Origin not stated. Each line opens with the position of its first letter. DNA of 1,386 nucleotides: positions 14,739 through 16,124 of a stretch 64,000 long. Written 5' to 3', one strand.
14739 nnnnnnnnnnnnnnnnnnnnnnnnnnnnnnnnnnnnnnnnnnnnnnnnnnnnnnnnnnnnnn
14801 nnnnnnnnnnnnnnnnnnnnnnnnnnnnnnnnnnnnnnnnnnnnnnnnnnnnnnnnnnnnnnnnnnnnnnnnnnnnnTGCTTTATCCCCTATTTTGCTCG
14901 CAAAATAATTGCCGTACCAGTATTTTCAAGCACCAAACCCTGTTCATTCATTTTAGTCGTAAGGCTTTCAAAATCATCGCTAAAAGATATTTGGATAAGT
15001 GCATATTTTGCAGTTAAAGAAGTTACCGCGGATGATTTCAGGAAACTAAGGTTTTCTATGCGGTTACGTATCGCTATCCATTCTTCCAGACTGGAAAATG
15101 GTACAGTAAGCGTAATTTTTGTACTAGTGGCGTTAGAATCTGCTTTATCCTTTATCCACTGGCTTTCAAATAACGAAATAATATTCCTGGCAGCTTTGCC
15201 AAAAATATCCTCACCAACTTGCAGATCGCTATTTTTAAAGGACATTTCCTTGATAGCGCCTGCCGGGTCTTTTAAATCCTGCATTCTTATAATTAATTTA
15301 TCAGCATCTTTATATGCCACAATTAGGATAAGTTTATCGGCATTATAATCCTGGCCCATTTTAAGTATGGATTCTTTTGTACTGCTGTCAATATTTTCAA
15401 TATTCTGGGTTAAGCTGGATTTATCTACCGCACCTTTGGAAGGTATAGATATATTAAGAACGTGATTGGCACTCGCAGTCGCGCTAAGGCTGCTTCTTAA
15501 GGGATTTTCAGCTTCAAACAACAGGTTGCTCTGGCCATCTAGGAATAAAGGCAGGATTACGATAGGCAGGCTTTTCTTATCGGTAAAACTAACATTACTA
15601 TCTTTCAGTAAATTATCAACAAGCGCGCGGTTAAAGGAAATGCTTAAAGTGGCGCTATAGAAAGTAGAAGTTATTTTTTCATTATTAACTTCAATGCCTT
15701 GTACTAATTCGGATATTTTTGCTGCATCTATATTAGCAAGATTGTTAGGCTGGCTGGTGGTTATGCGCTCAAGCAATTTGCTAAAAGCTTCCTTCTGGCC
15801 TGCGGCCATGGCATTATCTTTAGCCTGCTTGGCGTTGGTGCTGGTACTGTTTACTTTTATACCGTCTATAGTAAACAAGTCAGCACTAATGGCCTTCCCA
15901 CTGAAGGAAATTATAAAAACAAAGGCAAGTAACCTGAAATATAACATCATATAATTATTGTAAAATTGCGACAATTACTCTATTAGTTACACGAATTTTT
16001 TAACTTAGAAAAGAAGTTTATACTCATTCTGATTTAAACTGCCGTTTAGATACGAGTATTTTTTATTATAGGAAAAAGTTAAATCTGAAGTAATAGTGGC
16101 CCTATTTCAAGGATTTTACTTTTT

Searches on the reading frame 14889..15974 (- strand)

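Call 31: search_protein_families(library=pfam, proteins=[window:14889-15974:-], max_evalue=0.00001)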
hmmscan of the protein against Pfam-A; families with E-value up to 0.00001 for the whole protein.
window:14889-15974:- (361 aa): 1 family
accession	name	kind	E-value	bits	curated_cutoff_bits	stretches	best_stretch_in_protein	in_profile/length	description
PF09839.14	DUF2066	-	3.1e-14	53.4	23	1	42-234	10-198/232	Uncharacterized protein conserved in bacteria (DUF2066)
